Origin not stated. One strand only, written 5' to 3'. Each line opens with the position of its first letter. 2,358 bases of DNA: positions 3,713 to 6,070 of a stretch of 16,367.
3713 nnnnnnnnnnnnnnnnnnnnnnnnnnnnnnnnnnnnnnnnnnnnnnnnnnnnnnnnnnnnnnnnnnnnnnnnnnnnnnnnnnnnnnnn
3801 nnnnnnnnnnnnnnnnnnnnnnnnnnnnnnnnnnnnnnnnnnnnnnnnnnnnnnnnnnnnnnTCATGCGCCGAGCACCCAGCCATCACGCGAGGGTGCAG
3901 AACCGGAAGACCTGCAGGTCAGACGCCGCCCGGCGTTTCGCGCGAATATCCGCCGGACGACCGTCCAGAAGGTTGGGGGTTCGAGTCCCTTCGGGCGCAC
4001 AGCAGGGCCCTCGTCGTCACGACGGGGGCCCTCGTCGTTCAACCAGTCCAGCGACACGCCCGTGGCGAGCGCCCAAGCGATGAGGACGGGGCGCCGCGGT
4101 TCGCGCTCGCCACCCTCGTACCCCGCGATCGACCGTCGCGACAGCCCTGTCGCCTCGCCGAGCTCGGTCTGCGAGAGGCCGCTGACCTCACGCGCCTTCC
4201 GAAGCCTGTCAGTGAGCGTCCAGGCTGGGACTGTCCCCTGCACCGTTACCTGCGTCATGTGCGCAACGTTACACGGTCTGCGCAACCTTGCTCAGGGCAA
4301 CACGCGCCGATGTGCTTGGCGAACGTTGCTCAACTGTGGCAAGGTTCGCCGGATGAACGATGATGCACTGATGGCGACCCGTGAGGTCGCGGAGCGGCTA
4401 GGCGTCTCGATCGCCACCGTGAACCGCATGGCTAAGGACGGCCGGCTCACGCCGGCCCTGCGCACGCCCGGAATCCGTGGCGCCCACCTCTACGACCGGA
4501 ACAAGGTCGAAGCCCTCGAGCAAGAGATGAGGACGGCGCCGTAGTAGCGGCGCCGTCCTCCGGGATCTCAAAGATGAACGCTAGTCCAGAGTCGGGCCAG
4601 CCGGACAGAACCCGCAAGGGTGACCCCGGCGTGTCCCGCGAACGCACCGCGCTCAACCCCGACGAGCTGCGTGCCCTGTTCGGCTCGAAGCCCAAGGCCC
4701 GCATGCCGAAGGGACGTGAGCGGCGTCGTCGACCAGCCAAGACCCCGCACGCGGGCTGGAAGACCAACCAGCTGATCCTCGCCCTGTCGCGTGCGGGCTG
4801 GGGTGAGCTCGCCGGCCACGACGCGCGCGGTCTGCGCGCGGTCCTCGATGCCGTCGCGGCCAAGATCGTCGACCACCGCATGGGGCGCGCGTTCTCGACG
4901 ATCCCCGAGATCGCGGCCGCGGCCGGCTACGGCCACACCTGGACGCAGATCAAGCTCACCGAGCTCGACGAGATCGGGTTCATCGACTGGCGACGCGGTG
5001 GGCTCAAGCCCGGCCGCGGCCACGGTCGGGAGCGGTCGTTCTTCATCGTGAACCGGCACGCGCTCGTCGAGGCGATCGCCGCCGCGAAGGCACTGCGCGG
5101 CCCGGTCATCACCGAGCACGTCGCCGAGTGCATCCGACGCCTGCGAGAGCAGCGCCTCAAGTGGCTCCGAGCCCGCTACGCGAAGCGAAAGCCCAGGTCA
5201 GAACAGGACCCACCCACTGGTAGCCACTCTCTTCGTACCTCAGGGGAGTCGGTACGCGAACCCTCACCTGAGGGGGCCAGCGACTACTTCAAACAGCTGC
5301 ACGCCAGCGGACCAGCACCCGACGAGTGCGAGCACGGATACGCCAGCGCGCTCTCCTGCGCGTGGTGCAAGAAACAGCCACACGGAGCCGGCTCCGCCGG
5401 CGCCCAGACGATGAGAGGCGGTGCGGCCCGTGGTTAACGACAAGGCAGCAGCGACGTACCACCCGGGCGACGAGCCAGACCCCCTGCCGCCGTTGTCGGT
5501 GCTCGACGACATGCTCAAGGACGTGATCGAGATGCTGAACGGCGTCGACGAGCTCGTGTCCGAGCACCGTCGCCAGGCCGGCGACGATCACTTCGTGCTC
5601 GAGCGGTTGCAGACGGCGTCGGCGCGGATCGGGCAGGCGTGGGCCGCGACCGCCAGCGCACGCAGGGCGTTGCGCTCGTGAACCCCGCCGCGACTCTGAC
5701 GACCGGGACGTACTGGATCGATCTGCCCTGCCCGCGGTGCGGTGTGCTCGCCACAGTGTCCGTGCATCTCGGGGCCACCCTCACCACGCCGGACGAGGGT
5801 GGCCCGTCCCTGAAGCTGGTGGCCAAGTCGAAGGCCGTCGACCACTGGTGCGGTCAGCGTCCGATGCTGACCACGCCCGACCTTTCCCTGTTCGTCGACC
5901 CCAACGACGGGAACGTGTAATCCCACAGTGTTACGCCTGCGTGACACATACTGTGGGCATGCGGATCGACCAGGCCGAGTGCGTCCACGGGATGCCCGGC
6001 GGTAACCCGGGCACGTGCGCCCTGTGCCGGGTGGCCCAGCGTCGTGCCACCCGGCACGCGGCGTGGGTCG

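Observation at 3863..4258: attP core (tRNA 3' end) lies inside the repressor gene: integration-dependent immunity architecture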

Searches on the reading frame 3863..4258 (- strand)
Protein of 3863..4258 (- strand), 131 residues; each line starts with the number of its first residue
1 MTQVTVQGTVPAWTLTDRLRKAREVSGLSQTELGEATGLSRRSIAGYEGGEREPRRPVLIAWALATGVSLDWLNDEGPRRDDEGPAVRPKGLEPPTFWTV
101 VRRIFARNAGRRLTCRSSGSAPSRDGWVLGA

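Call 10: search_protein_families(library=pfam, proteins=[window:3863-4258:-], max_evalue=0.01)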
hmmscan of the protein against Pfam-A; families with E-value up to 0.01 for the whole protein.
window:3863-4258:- (131 aa): 4 families
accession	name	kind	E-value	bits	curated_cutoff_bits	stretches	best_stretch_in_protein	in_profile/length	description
PF01381.28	HTH_3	-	6.8e-13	48.9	23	1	19-73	1-55/55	Helix-turn-helix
PF13560.12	HTH_31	-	6.1e-10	39.7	27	1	15-69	2-57/64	Helix-turn-helix domain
PF12844.13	HTH_19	-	2.5e-09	37.4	30.2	1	18-73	3-58/64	Helix-turn-helix domain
PF07022.19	Phage_CI_repr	-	0.0095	16.7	22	0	18-73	2-57/65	Bacteriophage CI repressor helix-turn-helix domain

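Call 27: search_dna_similar(query=window:3863-4258:-, collection=phages, mode=protein, max_rows=40, max_evalue=0.001)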
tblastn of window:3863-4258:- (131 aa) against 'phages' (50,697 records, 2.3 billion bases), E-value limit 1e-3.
Records with a match: 329; places in all: 346; records where one place covers at least 80% of the query: 7.
Best place of each record, by identity: <60% 329.
By first word of the organism name: Mycobacterium 160; Gordonia 76; Brevibacterium 32; Arthrobacter 16; Brevibacillus 11; Bacteriophage 8; Clostridium 5; Streptococcus 3; Escherichia 2; Geobacillus 2; and 11 more.
By host as written in the record: Mycobacterium smegmatis mc2 155 91; Gordonia terrae 3612 62; Mycobacterium smegmatis mc#155 37; Brevibacterium aurantiacum SMQ-1335 32; - 12; Brevibacillus laterosporus 11; Mycobacterium smegmatis mc2155 9; Arthrobacter globiformis B-2979 8; and 38 more.
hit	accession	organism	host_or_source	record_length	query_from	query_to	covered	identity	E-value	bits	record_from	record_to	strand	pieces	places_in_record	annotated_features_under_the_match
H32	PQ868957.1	Curtobacterium phage Barebow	Curtobacterium flaccumfaciens NRRL ...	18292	1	101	77%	51.4%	2e-23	100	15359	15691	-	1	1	19: helix-turn-helix DNA binding protein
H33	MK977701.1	Mycobacterium phage Cracklewink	Mycobacterium smegmatis mc#155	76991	1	102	78%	48.6%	2e-17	82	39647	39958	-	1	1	50: immunity repressor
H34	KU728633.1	Mycobacterium phage Bipper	Mycobacterium smegmatis mc2 155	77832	1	102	78%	47.7%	3e-17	82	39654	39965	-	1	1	51: immunity repressor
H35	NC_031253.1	Mycobacterium phage Bipper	Mycobacterium smegmatis mc2 155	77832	1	102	78%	47.7%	3e-17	82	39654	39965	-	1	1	51: transcriptional repressor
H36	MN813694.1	Gordonia phage Opie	Gordonia terrae 3612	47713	1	119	91%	39.2%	8e-15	75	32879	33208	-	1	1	43: hypothetical protein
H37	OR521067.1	Gordonia phage Rahul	Gordonia rubripertincta Grub38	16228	1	104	79%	43.9%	3e-10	62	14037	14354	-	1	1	20: immunity repressor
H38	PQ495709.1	Mycobacterium phage Nadezda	Mycobacterium smegmatis mc(2)155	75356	1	98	75%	45.2%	4e-16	79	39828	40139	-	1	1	none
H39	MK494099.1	Mycobacterium phage Typha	Mycobacterium smegmatis mc#155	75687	1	98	75%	45.2%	4e-16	79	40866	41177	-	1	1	53: immunity repressor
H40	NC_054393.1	Mycobacterium phage Typha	Mycobacterium smegmatis mc#155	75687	1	98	75%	45.2%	4e-16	79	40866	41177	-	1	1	53: transcriptional repressor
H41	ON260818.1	Mycobacterium phage Hilltopfarm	Mycobacterium smegmatis mc#155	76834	1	98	75%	45.2%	4e-16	79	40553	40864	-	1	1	53: immunity repressor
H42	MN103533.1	Mycobacterium phage Weirdo19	Mycobacterium sp.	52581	1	97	74%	45.6%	4e-15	76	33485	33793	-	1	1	immunity repressor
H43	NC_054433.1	Mycobacterium phage Weirdo19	Mycobacterium sp.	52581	1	97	74%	45.6%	4e-15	76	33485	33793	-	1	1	transcriptional repressor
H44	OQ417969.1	Mycobacterium phage prophiT37-1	Mycobacterium abscessus T37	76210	1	97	74%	45.0%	4e-15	76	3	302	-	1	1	immunity repressor; PROPHIT37-1_1; circularly permutated genome; the ...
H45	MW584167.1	Mycobacterium phage prophiGD43A-5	Mycobacterium abscessus GD43A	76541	1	97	74%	45.0%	1e-14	74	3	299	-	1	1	immunity repressor; PROPHIGD43A-5_1; The location of the phage ...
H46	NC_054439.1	Mycobacterium phage Paito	Mycobacterium smegmatis mc#155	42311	1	101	77%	41.3%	7e-12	67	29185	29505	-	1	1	33: transcriptional repressor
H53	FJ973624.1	Mycobacterium phage Angel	Mycobacterium smegmatis mc2 155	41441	1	97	74%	41.9%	7e-12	67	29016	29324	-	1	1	33: repressor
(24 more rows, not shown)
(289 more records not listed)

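Call 28: get_annotated_region(hit=H53, flank=1800)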
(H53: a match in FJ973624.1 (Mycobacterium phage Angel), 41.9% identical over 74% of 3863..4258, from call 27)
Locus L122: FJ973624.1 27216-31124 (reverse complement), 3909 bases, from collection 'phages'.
description: Mycobacterium phage Angel, complete genome.
organism: Mycobacterium phage Angel (NCBI taxid 649688)
taxonomy: Viruses; Duplodnaviria; Heunggongvirae; Uroviricota; Caudoviricetes; Gclasvirinae; Liefievirus; Mycobacterium virus Halo
host: Mycobacterium smegmatis mc2 155; source: soil; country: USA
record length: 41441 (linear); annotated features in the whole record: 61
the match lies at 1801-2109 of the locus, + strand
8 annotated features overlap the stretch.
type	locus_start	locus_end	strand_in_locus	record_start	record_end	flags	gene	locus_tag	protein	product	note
CDS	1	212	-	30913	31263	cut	38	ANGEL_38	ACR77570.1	hypothetical protein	gp38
CDS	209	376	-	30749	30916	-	37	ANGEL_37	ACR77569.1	hypothetical protein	gp37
CDS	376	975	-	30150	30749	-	36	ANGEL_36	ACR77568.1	hypothetical protein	gp36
CDS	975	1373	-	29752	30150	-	35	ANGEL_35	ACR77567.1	hypothetical protein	gp35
CDS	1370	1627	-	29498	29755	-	34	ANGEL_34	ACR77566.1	RDF protein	gp34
CDS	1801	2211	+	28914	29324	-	33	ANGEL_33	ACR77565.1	repressor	gp33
CDS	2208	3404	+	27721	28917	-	32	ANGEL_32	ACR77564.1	integrase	gp32; Tyr integrase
CDS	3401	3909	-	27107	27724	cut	31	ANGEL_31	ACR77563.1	hypothetical protein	gp31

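Call 37: find_homologous_proteins(query=window:3863-4258:-, max_evalue=1e-8)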
Query window:3863-4258:- (131 aa): 19 proteins with E <= 1e-8 among 72 candidates.
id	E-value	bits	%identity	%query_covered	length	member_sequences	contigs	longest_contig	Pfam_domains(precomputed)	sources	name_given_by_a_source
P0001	2.3e-34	136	86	62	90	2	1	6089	PF12844.14,PF01381.29,PF13560.13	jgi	jgi:transcriptional regulator with XRE-family HTH domain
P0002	4.2e-34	135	71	77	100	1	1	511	PF12844.14,PF01381.29,PF13560.13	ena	-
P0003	1.2e-32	131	69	76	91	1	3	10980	PF12844.14,PF01381.29,PF13560.13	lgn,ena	-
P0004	7.5e-32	128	81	62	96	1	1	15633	PF12844.14,PF01381.29,PF13560.13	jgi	jgi:transcriptional regulator with XRE-family HTH domain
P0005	4.3e-31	126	66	76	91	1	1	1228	PF12844.14,PF01381.29,PF13560.13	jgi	jgi:transcriptional regulator with XRE-family HTH domain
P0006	8.0e-31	125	67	76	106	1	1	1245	PF12844.14,PF01381.29,PF13560.13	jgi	jgi:transcriptional regulator with XRE-family HTH domain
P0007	9.6e-31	125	65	71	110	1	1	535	PF12844.14,PF01381.29,PF13560.13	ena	-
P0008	5.0e-30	122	82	56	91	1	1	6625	PF12844.14,PF01381.29,PF13560.13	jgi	jgi:transcriptional regulator with XRE-family HTH domain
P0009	3.4e-29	120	71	70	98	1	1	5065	PF12844.14,PF01381.29,PF13560.13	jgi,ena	jgi:transcriptional regulator with XRE-family HTH domain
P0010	3.4e-27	113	59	79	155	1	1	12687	PF12844.14,PF01381.29,PF13560.13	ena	-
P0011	1.2e-25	108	59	77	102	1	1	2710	PF12844.14,PF01381.29,PF13560.13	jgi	jgi:transcriptional regulator with XRE-family HTH domain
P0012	1.4e-25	108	59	79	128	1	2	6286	PF12844.14,PF01381.29,PF13560.13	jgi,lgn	jgi:transcriptional regulator with XRE-family HTH domain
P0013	2.0e-25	107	59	79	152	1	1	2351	PF12844.14,PF01381.29,PF13560.13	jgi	jgi:DNA-binding XRE family transcriptional regulator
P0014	5.0e-25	106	54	69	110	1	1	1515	PF01381.29,PF07022.20,PF13560.13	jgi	jgi:transcriptional regulator with XRE-family HTH domain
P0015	1.0e-21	95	51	75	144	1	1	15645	PF12844.14,PF01381.29,PF07022.20,PF13560.13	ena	-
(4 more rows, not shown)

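Call 40: find_encoding_contigs(protein=P0004, flank=10000, max_places=3)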
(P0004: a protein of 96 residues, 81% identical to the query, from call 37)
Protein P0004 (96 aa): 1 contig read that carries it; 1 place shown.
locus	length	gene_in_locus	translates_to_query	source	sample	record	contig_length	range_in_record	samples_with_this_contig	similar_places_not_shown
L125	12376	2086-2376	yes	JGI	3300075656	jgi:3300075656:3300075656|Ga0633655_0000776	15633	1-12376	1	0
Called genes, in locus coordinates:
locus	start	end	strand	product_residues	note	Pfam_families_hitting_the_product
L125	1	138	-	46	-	?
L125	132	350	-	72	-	PF01844:HNH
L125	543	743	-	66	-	-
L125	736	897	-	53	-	-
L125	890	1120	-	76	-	-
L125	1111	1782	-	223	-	-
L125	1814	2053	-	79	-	PF12728:HTH_17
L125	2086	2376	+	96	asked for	PF13560:HTH_31, PF12844:HTH_19, PF01381:HTH_3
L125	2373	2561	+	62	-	-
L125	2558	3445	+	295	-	PF00589:Phage_integrase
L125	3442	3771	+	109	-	-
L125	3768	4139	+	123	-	PF12728:HTH_17 (faint)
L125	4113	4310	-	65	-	-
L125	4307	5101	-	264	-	-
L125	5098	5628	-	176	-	-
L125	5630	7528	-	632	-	-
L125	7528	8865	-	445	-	-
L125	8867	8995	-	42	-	-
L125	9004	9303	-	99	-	-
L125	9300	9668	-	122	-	-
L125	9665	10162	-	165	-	-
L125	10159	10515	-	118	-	-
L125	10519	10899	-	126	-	-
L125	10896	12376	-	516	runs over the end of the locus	PF25209:Phage_capsid_4 (weak)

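Call 41: find_encoding_contigs(protein=P0015, flank=10000, max_places=3)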
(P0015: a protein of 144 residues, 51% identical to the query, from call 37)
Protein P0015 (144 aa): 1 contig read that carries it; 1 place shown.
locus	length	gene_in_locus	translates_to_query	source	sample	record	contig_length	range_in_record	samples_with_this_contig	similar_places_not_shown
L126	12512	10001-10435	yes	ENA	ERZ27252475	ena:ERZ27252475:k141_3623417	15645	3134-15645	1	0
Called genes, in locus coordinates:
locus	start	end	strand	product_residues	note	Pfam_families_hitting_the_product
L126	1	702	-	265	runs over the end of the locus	-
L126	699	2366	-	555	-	-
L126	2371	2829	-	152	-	-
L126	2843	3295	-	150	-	-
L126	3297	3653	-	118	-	-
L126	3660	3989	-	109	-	-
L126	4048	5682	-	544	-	PF25209:Phage_capsid_4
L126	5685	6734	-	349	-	PF04860:Phage_portal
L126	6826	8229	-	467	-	-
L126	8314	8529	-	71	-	-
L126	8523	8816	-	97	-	PF01844:HNH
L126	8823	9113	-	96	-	-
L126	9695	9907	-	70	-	PF12728:HTH_17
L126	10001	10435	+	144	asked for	PF13560:HTH_31, PF01381:HTH_3, PF07022:Phage_CI_repr (weak), PF12844:HTH_19 (weak)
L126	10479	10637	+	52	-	-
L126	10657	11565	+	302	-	PF00589:Phage_integrase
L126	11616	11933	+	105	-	-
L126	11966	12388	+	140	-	-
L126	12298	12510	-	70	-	?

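Call 56: find_encoding_contigs(protein=P0014, flank=3000, max_places=3)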
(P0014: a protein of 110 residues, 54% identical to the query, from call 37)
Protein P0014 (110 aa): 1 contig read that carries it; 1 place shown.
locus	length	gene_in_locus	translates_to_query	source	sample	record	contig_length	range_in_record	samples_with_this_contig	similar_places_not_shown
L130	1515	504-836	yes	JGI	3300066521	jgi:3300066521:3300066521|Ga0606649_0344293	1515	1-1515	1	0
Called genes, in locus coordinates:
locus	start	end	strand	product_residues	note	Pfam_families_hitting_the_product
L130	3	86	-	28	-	?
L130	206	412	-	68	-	PF12728:HTH_17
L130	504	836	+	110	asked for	PF13560:HTH_31, PF01381:HTH_3, PF07022:Phage_CI_repr (weak)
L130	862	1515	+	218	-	?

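Call 57: find_encoding_contigs(protein=P0010, flank=10000, max_places=3)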
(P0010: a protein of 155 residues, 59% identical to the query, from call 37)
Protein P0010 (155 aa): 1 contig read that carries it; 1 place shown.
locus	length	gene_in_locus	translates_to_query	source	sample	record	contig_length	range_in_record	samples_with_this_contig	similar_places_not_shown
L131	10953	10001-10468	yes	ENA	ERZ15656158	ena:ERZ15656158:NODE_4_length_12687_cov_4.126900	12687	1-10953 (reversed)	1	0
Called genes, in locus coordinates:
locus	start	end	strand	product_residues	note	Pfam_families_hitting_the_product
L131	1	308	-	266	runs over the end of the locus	-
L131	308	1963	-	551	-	-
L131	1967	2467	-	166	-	-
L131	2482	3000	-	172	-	-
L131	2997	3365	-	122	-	-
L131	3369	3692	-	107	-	-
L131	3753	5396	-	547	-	PF25209:Phage_capsid_4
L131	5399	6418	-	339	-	-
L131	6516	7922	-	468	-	-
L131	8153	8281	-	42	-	-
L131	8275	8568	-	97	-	PF01844:HNH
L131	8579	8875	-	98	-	-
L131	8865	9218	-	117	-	-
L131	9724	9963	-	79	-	-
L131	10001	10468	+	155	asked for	PF13560:HTH_31, PF01381:HTH_3, PF12844:HTH_19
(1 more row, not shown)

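Call 64: search_protein_families(library=phrogs, proteins=[window:3863-4258:-], max_evalue=0.01)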
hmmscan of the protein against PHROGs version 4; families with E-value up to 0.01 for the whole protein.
window:3863-4258:- (131 aa): 16 families
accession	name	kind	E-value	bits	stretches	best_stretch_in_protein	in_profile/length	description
phrog_2328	-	transcription regulation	1e-26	94.2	1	1-105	1-109/128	transcriptional repressor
phrog_8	-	transcription regulation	3.8e-13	50.6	1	14-73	76-135/346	transcriptional regulator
phrog_4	-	transcription regulation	6.1e-11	42.9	1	15-82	137-201/400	transcriptional repressor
phrog_3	-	transcription regulation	8.9e-09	36.6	1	15-81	89-155/430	transcriptional repressor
phrog_2439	-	transcription regulation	5.2e-07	29.9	1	17-83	10-76/367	transcriptional regulator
phrog_2967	-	transcription regulation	4.9e-06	27.2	1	16-73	12-69/225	transcriptional regulator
phrog_5823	-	transcription regulation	5.9e-06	26.7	1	14-73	6-66/404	transcriptional regulator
phrog_4836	-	transcription regulation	1.2e-05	25.9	1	14-73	75-134/194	CII-like regulator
phrog_9103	-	transcription regulation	2.6e-05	25.2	1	17-71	14-65/78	transcriptional repressor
phrog_3037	-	transcription regulation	6.6e-05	23.8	1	16-73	28-74/189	transcriptional repressor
phrog_2104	-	unknown function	7.3e-05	23.9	1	17-59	42-84/103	-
phrog_1373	-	transcription regulation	9.5e-05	23.4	1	15-71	64-120/166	transcriptional regulator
phrog_7241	-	transcription regulation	0.00024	22.2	1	19-73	66-120/122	transcriptional regulator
phrog_14076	-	transcription regulation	0.00089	20.7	1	17-64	16-67/86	transcriptional regulator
phrog_147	-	transcription regulation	0.0016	19.8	1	15-55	5-46/100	transcriptional regulator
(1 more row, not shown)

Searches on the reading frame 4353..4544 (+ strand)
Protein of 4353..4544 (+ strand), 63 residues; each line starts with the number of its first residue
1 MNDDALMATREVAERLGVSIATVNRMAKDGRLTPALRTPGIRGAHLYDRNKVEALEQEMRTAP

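Call 10: search_protein_families(library=pfam, proteins=[window:4353-4544:+], max_evalue=0.01)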
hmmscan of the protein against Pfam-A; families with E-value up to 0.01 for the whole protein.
window:4353-4544:+ (63 aa): 12 families
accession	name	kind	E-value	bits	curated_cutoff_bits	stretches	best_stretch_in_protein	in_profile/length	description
PF12728.13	HTH_17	-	4.7e-07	30.4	27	1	9-57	4-48/51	Helix-turn-helix domain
PF00376.29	MerR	-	0.0001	22.5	28.2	1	10-40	3-33/38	MerR family regulatory protein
PF13412.12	HTH_24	-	0.00051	20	21.9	1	3-26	14-37/48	Winged helix-turn-helix DNA-binding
PF21531.3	Rv2175c_wHTH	-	0.00062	20.1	27.1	1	4-32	13-41/57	DNA-binding protein Rv2175c, wHTH domain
PF12964.13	DUF3853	-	0.001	19.6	22.1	1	9-38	49-78/97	Protein of unknown function (DUF3853)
PF18024.7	HTH_50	-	0.0014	18.7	27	1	9-28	26-46/50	Helix-turn-helix domain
PF13411.12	MerR_1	-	0.0016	18.9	21.6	1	8-56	2-47/69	MerR HTH family regulatory protein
PF08281.18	Sigma70_r4_2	-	0.0028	17.7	25.7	1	9-31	29-51/54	Sigma-70, region 4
PF13542.12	HTH_Tnp_ISL3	-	0.0042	16.9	27.4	1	9-29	29-49/51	Helix-turn-helix domain of transposase family ISL3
PF20432.4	Xre-like-HTH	-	0.0075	17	25.8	0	10-34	27-52/63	Antitoxin Xre-like helix-turn-helix domain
PF13404.12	HTH_AsnC-type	-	0.0077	16.5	27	0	3-25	14-36/42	AsnC-type helix-turn-helix domain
PF20155.4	TMP_3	-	0.009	16.2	41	1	6-33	119-146/192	Tape measure protein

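Call 64: search_protein_families(library=phrogs, proteins=[window:4353-4544:+], max_evalue=0.01)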
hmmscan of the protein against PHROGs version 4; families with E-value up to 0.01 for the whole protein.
window:4353-4544:+ (63 aa): 15 families
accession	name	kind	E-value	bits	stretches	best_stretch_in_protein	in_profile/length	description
phrog_66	-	integration and excision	1.2e-07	32.8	1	1-58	88-142/412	excisionase and transcriptional regulator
phrog_7735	-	integration and excision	8e-07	30.4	1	4-58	3-52/99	excisionase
phrog_2474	-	transcription regulation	1.1e-06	29.6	1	4-61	46-101/118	MerR-like transcriptional regulator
phrog_4691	-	integration and excision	1.8e-06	28.9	1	4-61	16-70/78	excisionase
phrog_6620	-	integration and excision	5.3e-06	27.1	1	7-58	2-51/201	transposase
phrog_57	-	head and packaging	1.2e-05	26.2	1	2-52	8-55/199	terminase small subunit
phrog_597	-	DNA, RNA and nucleotide metabolism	0.00073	20.6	1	3-32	109-139/200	DNA binding protein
phrog_575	-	integration and excision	0.0011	20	1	6-33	13-40/71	Cox-like excisionase and repressor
phrog_6401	-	DNA, RNA and nucleotide metabolism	0.0032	18.3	1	6-40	9-42/64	DNA binding protein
phrog_11967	-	unknown function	0.0041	18.1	1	3-54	12-60/77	-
phrog_4909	-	unknown function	0.0046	18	0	17-54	28-64/69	-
phrog_2907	-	integration and excision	0.0076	17.7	1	4-38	4-38/117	excisionase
phrog_17173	-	unknown function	0.0081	17.2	1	2-56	39-89/98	-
phrog_725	-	transcription regulation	0.0093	16.9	0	8-33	27-52/101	CII-like regulator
phrog_4745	-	DNA, RNA and nucleotide metabolism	0.0098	16.7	0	4-60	29-88/107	DNA binding protein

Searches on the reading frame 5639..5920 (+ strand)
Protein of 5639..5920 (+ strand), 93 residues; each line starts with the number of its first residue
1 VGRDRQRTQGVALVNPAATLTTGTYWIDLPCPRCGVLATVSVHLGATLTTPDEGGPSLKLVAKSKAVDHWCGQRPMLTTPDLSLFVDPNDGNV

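Call 70: search_protein_families(library=pfam, proteins=[window:5639-5920:+], max_evalue=0.05)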
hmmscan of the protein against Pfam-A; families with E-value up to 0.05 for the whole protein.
window:5639-5920:+ (93 aa): 1 family
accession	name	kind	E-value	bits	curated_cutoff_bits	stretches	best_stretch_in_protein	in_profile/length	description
PF10122.14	Zn_ribbon_Com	-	0.038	13.9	22.9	0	27-40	23-36/52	Mu-like prophage protein Com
